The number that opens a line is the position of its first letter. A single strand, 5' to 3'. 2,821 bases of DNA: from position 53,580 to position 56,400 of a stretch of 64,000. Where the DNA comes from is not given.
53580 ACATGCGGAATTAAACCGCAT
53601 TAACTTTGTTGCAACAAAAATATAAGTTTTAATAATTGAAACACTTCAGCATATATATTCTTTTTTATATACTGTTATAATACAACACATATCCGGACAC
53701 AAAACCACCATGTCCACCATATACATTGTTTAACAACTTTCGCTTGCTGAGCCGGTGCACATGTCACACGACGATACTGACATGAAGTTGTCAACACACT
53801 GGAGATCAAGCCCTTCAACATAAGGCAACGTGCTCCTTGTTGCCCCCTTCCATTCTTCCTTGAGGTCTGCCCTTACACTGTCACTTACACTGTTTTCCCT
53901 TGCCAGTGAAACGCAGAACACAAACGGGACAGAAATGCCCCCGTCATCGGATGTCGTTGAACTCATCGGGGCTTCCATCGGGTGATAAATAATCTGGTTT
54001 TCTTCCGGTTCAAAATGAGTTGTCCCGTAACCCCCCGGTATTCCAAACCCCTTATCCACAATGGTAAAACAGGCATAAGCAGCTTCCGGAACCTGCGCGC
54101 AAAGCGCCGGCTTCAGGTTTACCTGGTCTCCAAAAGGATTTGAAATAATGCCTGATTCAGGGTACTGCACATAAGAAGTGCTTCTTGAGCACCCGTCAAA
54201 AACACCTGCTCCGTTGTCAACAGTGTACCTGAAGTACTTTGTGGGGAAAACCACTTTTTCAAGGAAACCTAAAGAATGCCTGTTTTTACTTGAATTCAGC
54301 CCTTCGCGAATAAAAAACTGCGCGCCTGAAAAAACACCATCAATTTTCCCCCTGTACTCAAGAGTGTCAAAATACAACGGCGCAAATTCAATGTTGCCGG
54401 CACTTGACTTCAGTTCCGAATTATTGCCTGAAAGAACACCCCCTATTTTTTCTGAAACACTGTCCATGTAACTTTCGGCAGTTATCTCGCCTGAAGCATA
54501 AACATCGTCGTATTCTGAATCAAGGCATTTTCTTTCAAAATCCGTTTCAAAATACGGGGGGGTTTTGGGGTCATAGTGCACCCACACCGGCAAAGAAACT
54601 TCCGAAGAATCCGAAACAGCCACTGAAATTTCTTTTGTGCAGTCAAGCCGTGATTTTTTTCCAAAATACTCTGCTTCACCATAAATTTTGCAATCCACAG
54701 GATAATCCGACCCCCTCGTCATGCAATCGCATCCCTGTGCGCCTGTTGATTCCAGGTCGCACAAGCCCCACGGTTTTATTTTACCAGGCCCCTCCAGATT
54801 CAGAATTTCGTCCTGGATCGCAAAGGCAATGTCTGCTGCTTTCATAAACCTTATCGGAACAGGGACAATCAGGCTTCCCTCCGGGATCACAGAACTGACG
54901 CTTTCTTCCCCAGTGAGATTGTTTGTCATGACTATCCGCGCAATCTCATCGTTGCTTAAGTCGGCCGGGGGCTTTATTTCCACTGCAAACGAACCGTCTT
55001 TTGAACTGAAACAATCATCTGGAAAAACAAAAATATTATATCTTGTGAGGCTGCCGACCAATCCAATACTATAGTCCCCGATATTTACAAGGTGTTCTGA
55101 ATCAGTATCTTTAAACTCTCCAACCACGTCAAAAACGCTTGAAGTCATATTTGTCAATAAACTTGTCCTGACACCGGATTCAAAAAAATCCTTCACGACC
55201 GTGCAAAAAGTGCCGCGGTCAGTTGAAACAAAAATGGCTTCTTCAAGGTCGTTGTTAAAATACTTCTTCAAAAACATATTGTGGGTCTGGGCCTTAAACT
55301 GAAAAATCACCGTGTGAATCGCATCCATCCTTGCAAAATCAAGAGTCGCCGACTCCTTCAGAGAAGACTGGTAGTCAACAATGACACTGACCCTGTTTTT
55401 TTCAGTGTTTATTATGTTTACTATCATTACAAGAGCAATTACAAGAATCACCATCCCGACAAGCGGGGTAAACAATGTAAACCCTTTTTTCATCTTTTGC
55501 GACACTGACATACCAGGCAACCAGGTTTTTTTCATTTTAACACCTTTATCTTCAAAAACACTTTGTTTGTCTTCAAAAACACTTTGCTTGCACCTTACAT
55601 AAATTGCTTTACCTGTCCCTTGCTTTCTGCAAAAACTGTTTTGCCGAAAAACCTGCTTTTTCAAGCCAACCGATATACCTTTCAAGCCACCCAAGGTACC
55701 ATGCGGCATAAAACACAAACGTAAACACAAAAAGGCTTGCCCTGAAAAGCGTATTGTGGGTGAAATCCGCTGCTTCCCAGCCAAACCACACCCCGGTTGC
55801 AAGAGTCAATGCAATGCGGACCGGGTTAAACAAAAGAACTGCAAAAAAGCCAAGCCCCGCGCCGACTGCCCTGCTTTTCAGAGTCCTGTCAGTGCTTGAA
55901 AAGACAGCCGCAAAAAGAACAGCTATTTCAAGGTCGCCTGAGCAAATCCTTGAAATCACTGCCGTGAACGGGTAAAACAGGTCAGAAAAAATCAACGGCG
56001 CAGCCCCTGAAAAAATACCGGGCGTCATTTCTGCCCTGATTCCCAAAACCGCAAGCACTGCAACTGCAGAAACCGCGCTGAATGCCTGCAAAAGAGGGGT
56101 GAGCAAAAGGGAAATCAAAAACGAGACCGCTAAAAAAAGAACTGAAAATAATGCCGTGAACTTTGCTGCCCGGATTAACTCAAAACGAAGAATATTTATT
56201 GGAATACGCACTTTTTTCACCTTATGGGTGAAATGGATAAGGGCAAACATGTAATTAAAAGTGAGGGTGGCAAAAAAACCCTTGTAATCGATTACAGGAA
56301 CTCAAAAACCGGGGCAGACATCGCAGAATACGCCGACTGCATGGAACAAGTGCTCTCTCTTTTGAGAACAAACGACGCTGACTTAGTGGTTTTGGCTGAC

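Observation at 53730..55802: ~598-aa cysteine-rich protein with a prepilin-like N-terminus; long ORF annotation inflated by a 21-bp tandem duplication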

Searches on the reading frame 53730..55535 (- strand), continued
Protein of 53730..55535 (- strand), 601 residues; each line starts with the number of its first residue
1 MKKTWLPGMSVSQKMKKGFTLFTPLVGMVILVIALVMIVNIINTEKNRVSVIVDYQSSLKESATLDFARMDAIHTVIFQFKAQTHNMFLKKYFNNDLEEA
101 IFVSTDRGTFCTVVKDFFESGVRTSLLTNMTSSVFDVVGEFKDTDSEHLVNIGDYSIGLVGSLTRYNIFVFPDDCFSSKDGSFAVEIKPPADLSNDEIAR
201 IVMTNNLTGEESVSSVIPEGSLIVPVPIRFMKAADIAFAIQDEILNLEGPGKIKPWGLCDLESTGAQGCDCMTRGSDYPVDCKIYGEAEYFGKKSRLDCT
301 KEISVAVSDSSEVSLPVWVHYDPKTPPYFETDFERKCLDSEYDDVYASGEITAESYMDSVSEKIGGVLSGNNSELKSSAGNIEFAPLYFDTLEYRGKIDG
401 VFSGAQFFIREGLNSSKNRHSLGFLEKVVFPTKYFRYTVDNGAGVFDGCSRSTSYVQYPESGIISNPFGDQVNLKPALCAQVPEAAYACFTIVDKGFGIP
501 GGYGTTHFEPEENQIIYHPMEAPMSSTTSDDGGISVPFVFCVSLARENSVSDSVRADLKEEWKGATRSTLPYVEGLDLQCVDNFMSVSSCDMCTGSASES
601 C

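Call 40: find_encoding_contigs(protein=P0049, flank=10000, max_places=1)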
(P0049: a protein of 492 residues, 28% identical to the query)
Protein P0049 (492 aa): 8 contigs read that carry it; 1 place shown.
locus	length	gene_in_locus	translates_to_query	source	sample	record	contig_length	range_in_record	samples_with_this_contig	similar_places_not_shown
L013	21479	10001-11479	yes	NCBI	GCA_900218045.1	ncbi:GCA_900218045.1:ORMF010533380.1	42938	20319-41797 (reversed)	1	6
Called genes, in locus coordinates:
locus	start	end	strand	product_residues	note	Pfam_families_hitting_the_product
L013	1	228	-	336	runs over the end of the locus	-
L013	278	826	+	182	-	PF09721:Exosortase_EpsH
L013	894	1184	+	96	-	-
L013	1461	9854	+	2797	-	PF17802:SpaA (faint), PF13620:CarboxypepD_reg (weak)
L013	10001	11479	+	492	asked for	-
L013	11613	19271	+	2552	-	PF02369:Big_1 (faint), PF17210:SdrD_B (faint), PF17789:MG4 (faint), PF17802:SpaA (faint), PF24025:Ig_DR_A0283-like (faint), PF11974:bMG3 (faint), PF22904:NOMO1-like_2nd (faint), PF13620:CarboxypepD_reg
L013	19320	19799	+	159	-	-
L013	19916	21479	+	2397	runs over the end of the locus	PF13620:CarboxypepD_reg (weak), PF17802:SpaA (faint), PF17210:SdrD_B (faint)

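Call 41: find_encoding_contigs(protein=P0124, flank=10000, max_places=1)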
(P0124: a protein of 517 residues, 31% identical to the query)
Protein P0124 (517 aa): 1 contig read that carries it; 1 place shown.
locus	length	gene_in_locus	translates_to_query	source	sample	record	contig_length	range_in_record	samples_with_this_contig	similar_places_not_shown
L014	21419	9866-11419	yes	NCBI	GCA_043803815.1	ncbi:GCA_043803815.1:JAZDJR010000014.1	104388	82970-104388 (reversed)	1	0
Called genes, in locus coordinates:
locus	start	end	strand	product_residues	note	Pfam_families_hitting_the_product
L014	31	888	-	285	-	PF13276:HTH_21, PF00665:rve, PF13683:rve_3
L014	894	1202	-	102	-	PF01527:HTH_Tnp_1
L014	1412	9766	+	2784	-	PF11974:bMG3 (faint), PF13715:CarbopepD_reg_2 (faint), PF13620:CarboxypepD_reg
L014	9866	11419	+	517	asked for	-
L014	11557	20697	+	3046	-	PF02369:Big_1 (faint), PF11974:bMG3 (faint), PF17802:SpaA (faint), PF22904:NOMO1-like_2nd (faint), PF13473:Cupredoxin_1 (faint), PF13620:CarboxypepD_reg, PF00188:CAP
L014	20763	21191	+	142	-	PF01850:PIN (weak)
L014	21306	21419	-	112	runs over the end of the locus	-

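Call 50: predict_structure(alignment_id=A3)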
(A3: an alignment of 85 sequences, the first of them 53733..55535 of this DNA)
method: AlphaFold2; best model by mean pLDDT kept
length: 601 residues; sequences in the alignment: 85
mean_pLDDT: 59.2   pTM: 0.52
mean pLDDT of the five models: 59.2, 57.2, 56.0, 54.7, 54.0
residues with pLDDT >= 90: 50; 70-90: 159; 50-70: 140; < 50: 252
segments of 3 or more residues with pLDDT < 50: 8-13, 139-151, 250-256, 274-295, 328-351, 396-425, 443-450, 460-550, 561-601
pLDDT, mean of each block of 10 residues (from residue 1): 49 51 87 95 92 90 90 89 84 65 78 85 76 60 41 69 80 71 86 86 87 88 83 83 71 50 50 46 39 50 68 68 57 46 44 69 78 65 57 48 29 36 50 56 43 54 36 35 33 34 30 30 37 39 35 55 41 34 35 37 34
secondary structure, 60 per line:
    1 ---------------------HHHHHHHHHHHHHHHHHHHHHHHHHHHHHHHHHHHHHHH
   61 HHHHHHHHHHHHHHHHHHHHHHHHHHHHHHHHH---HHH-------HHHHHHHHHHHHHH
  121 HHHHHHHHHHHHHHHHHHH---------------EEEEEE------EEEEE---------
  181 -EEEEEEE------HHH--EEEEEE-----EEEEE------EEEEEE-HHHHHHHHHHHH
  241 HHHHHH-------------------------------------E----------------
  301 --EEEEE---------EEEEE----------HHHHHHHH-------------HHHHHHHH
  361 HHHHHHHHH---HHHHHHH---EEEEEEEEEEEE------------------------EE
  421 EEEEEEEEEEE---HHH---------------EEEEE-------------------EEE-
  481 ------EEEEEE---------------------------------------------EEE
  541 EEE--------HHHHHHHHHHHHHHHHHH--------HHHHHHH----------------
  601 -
elements in order: H22-93 H107-139 E155-160 E167-171 E182-188 E200-205 E211-215 E222-227 H229-246 E303-307 E317-321 H332-339 H353-369 H373-379 E383-394 E419-431 E453-457 E477-479 E487-492 E538-543 H552-569 H578-584

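Call 54: fold_search(model_id=the predicted structure, library=pdb)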
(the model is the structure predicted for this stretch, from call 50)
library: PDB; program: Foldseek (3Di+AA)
matches with E <= 10: 170; with E <= 0.001: 0
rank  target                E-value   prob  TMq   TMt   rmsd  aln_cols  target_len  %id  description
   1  7vf4_E                3.2e-01  0.08  0.07  0.17  21.9       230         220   13  Crystal structure of Vps75 from Candida albicans (released 2021-10-06)
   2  7lbm_z                4.5e-01  0.04  0.05  0.15  29.6       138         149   13  Structure of the human Mediator-bound transcription pre-initiation complex (released 2021-03-24)
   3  3r9y                  7.2e-01  0.03  0.04  0.11  20.8        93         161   18  Crystal Structure of StWhy2 K67A (form I) (released 2011-09-28)
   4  7vf4_A                1.1e+00  0.04  0.08  0.17  22.7       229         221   12  Crystal structure of Vps75 from Candida albicans (released 2021-10-06)
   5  8t8d_D                1.1e+00  0.03  0.07  0.14  21.7       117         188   11  Structure of Helicobacter pylori adhesin A, HpaA (released 2024-01-31)
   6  4koo_C                1.1e+00  0.03  0.05  0.13  18.2        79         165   15  Crystal Structure of WHY1 from Arabidopsis thaliana (released 2013-11-13)
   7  1l3a_D                1.2e+00  0.01  0.04  0.10  19.5       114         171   11  Structure of the plant transcriptional regulator PBF-2 (released 2002-06-26)
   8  8bjh_B                1.3e+00  0.06  0.05  0.06  14.6        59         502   14  chimera of the inactive ExoY Nucleotidyl Cyclase domain from Vibrio nigripulchritudo MARTX toxin, with the double muta (released 2023-09-20)
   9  3n1h                  1.4e+00  0.05  0.05  0.15  17.9        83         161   16  Crystal Structure of StWhy2 (released 2010-08-11)
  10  3h80                  1.4e+00  0.04  0.07  0.16  18.2       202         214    8  Crystal structure of the amino-terminal domain of HSP90 from Leishmania major, LmjF33.0312:M1-K213 (released 2009-05-26)
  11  8bji_B                1.4e+00  0.04  0.05  0.06  14.9        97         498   15  chimera of ExoY Nucleotidyl Cyclase domain from Vibrio nigripulchritudo fused to a proline-Rich-Domain (PRD) and profi (released 2023-09-20)
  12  6q0v_C                1.6e+00  0.02  0.04  0.11  19.6       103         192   10  Structure of DDB1-DDA1-DCAF15 complex bound to tasisulam and RBM39 (released 2019-11-13)
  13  1l3a_A                1.6e+00  0.01  0.04  0.11  18.9       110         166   13  Structure of the plant transcriptional regulator PBF-2 (released 2002-06-26)
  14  1l3a_C                1.6e+00  0.01  0.04  0.09  20.6        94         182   14  Structure of the plant transcriptional regulator PBF-2 (released 2002-06-26)
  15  8rty_P                1.7e+00  0.03  0.05  0.16  18.0       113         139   13  Structure of the F-actin barbed end bound by Cdc12 and profilin (ring complex) at a resolution of 6.3 Angstrom (released 2024-04-10)
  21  1d1j_A                2.3e+00  0.04  0.05  0.16  14.6        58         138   12  CRYSTAL STRUCTURE OF HUMAN PROFILIN II (released 2000-12-22)
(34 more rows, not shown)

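Call 58: search_protein_families(library=pfam, alignment_id=A3, max_evalue=0.01)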
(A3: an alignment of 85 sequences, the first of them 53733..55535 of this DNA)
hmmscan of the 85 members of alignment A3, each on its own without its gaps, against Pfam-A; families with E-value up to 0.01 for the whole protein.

A. member 1, window:53733-55535:- (601 aa): 0 families

B. families by the number of members that match (of 85 scanned): 3 families
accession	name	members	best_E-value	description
PF02203.21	TarH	1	0.0021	Tar ligand binding domain homologue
PF17247.7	DUF5316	1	0.0086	Family of unknown function (DUF5316)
PF18455.6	GBR2_CC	1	0.0091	Gamma-aminobutyric acid type B receptor subunit 2 coiled-coil domain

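Call 60: search_solved_structures(query=A3, max_evalue=10, show_alignments=3)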
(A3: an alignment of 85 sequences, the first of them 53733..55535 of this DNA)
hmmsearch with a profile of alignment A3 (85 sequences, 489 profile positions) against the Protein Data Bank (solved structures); distinct sequences matched with E-value up to 10: 1.
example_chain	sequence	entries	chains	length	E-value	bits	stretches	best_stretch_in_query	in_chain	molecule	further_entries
8ukh_A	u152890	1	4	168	0.51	12.7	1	94-163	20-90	Cell traversal protein for ookinetes and sporozoites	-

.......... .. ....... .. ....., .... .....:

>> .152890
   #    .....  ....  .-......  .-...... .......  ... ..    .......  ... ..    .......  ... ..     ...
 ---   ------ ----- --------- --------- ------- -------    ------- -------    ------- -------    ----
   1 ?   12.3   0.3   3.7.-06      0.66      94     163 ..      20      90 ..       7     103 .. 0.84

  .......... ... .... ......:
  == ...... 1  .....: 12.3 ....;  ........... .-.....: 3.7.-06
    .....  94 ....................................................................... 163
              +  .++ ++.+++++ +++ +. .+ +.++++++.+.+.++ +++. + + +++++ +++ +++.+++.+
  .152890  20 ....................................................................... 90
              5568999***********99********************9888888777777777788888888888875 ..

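Call 71: predict_structure(alignment_id=A4)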
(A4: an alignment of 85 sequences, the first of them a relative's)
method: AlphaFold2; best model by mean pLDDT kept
length: 470 residues; sequences in the alignment: 85
mean_pLDDT: 93.4   pTM: 0.86
mean pLDDT of the five models: 93.4, 92.8, 92.2, 92.0, 91.1
residues with pLDDT >= 90: 393; 70-90: 67; 50-70: 9; < 50: 1
segments of 3 or more residues with pLDDT < 50: none
pLDDT, mean of each block of 10 residues (from residue 1): 73 93 94 93 96 94 93 95 96 97 93 82 87 82 88 91 89 95 97 93 92 96 94 98 97 95 97 97 97 97 95 98 98 98 94 94 97 98 96 98 98 96 91 97 94 80 86
secondary structure, 60 per line:
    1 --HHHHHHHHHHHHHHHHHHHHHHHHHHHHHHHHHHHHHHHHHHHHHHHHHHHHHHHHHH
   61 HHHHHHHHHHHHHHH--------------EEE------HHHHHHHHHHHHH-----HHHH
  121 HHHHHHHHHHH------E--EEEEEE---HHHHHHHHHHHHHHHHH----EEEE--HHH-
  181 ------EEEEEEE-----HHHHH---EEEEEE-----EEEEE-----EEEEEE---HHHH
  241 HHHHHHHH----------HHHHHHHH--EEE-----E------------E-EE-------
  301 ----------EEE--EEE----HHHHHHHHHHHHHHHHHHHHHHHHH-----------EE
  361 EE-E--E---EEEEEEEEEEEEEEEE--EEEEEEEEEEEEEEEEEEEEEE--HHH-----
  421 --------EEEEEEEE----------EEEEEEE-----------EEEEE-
elements in order: H3-75 E90-92 H99-111 H117-131 E141-146 H150-166 E171-174 E187-193 H199-203 E207-212 E218-222 E228-233 H237-248 H259-266 E269-271 E311-313 E316-318 H323-347 E359-362 E371-386 E389-410 E429-436 E447-453 E465-469

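Call 73: fold_search(model_id=the predicted structure, library=pdb)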
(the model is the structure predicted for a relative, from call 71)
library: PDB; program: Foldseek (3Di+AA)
matches with E <= 10: 214; with E <= 0.001: 0
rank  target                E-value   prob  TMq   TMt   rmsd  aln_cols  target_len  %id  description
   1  3rfz_C                2.4e-01  0.02  0.06  0.11  23.2       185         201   10  Crystal structure of the FimD usher bound to its cognate FimC:FimH substrate (released 2011-06-01)
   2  5crh_A                6.6e-01  0.10  0.07  0.09  19.2       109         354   16  Human skeletal calsequestrin, M53T mutant high-calcium complex (released 2015-10-07)
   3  3m86_B                9.3e-01  0.01  0.05  0.12  18.6        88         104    4  Crystal structure of the cysteine protease inhibitor, EhICP2, from Entamoeba histolytica (released 2011-02-02)
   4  5kn3                  9.9e-01  0.08  0.07  0.09  18.1       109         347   16  Recombinant bovine skeletal calsequestrin, low-Ca2+ form (released 2016-10-05)
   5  1kiu_A                9.9e-01  0.01  0.06  0.11  23.4       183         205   10  FimH adhesin Q133N mutant-FimC chaperone complex with methyl-alpha-D-mannose (released 2002-06-05)
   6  1rq0_A                1.0e+00  0.02  0.06  0.08  20.2       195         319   12  Crystal structure of peptide releasing factor 1 (released 2004-08-17)
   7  8e82_C                1.1e+00  0.06  0.12  0.06  13.3       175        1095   16  Mycobacterium tuberculosis RNAP elongation complex with NusG transcription factor (released 2023-03-22)
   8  6xxn_H                1.1e+00  0.02  0.06  0.14  17.7       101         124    8  Crystal structure of NB7, a nanobody targeting prostate specific membrane antigen (released 2020-06-10)
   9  3d4c_A                1.3e+00  0.02  0.06  0.06  18.4       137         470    3  ZP-N domain of mammalian sperm receptor ZP3 (crystal form I) (released 2008-12-02)
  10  5szr_C                1.4e+00  0.03  0.07  0.07  17.4        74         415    5  Protocadherin Gamma B2 extracellular cadherin domains 3-6 (released 2016-10-19)
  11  5mw5                  1.5e+00  0.02  0.05  0.08  20.6        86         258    7  Human Jagged2 C2-EGF2 (released 2017-06-14)
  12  8ijv_B                1.6e+00  0.04  0.05  0.09  18.6        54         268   18  Cryo-EM structure of the gastric proton pump with bound DQ-02 (released 2023-08-30)
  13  9kd9_B                1.6e+00  0.01  0.08  0.04  15.7       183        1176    9  The structure of RNA polymerase II elongation complex paused at N-5 state by actinomycin D. (released 2025-11-05)
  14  8bqu_C                1.8e+00  0.02  0.06  0.15  22.2       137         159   11  Molecular basis of ZP3/ZP1 heteropolymerization: crystal structure of a native vertebrate egg coat filament (released 2024-03-13)
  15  9kdo_B                1.8e+00  0.01  0.08  0.04  16.1       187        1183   10  The structure of 2 ACTD bound to RNA polymerase II elongation complex with 3 CTG repeats (released 2025-11-12)
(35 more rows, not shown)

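Call 75: fold_search(model_id=the predicted structure, library=viral)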
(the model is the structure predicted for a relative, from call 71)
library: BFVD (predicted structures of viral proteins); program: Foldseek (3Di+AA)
matches with E <= 10: 385; with E <= 0.001: 0
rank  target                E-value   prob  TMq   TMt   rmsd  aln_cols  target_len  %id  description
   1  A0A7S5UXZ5            2.0e-01  0.09  0.15  0.14  15.4       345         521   10  (no name in the UniProt tables at hand)
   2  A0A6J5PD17            2.2e-01  0.02  0.08  0.09  27.3       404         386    9  Uncharacterized protein [uncultured Caudovirales phage]
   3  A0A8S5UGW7            2.4e-01  0.02  0.08  0.08  24.8       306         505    8  Uncharacterized protein [Myoviridae sp. ctshb19]
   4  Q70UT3                2.5e-01  0.05  0.08  0.13  19.1       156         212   13  Uncharacterized protein [Cucurbit yellow stunting disorder virus]
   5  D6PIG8                3.6e-01  0.06  0.08  0.06  24.3       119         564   13  (no name in the UniProt tables at hand)
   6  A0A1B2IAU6            4.8e-01  0.03  0.10  0.16  23.5       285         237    9  (no name in the UniProt tables at hand)
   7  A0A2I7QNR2            5.1e-01  0.04  0.06  0.16  17.5       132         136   13  (no name in the UniProt tables at hand)
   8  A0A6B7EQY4            5.1e-01  0.02  0.08  0.08  20.7       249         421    9  (no name in the UniProt tables at hand)
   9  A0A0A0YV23            5.7e-01  0.02  0.07  0.09  14.8       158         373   11  Ac18 [Lymantria dispar multicapsid nuclear polyhedrosis virus]
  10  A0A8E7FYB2            6.1e-01  0.01  0.06  0.07  25.0       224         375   11  Group I intron-associated VSR homing endonuclease [Enterococcus phage 113]
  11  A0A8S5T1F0            6.5e-01  0.06  0.09  0.05  23.8       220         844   11  Uncharacterized protein [Myoviridae sp. ctWb16]
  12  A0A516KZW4            6.5e-01  0.01  0.06  0.06  18.6       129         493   15  (no name in the UniProt tables at hand)
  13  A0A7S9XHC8            6.9e-01  0.02  0.06  0.13  18.9        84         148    8  (no name in the UniProt tables at hand)
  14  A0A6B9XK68            6.9e-01  0.01  0.05  0.06  18.0       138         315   14  (no name in the UniProt tables at hand)
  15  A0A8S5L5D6            7.3e-01  0.06  0.06  0.15   8.9        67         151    6  Coat protein [ssRNA phage SRR7976301_11]
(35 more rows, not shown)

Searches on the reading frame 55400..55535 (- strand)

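Call 65: search_protein_families(library=pfam, proteins=[window:55400-55535:-], max_evalue=1)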
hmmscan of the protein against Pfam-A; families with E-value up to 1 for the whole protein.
window:55400-55535:- (45 aa): 1 family
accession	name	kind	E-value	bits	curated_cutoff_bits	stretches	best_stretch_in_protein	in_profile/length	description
PF11146.13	DUF2905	-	0.015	15.9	22.2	1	16-42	38-64/64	Protein of unknown function (DUF2905)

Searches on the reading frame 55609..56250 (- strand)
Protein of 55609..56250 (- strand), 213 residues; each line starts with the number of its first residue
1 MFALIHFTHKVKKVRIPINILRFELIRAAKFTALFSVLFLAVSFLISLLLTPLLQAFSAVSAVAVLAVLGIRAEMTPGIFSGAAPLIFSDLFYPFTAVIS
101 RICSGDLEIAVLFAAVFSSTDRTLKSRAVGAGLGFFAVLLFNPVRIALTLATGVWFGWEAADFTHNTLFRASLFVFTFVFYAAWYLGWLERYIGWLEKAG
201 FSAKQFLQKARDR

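Call 5: search_protein_families(library=pfam, proteins=[window:55609-56250:-], max_evalue=0.1)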
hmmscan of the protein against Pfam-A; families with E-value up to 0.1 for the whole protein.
window:55609-56250:- (213 aa): 0 families

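Call 8: search_protein_families(library=ncbifam, proteins=[window:55609-56250:-], max_evalue=0.1)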
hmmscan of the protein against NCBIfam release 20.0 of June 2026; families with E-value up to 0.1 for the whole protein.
window:55609-56250:- (213 aa): 4 families
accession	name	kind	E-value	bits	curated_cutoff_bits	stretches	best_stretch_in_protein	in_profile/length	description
TIGR04178.1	exo_archaeo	signature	3.2e-08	33.8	23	1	99-184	3-91/97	exosortase/archaeosortase family protein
TIGR04175.1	archaeo_artD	exception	0.00046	20.2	125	1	98-151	56-109/150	archaeosortase D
TIGR04177.1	exosort_XrtH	exception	0.00049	20.1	86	1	30-184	2-151/158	exosortase H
TIGR04144.1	archaeo_VPXXXP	exception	0.0037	17.2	150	1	96-180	64-145/156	archaeosortase B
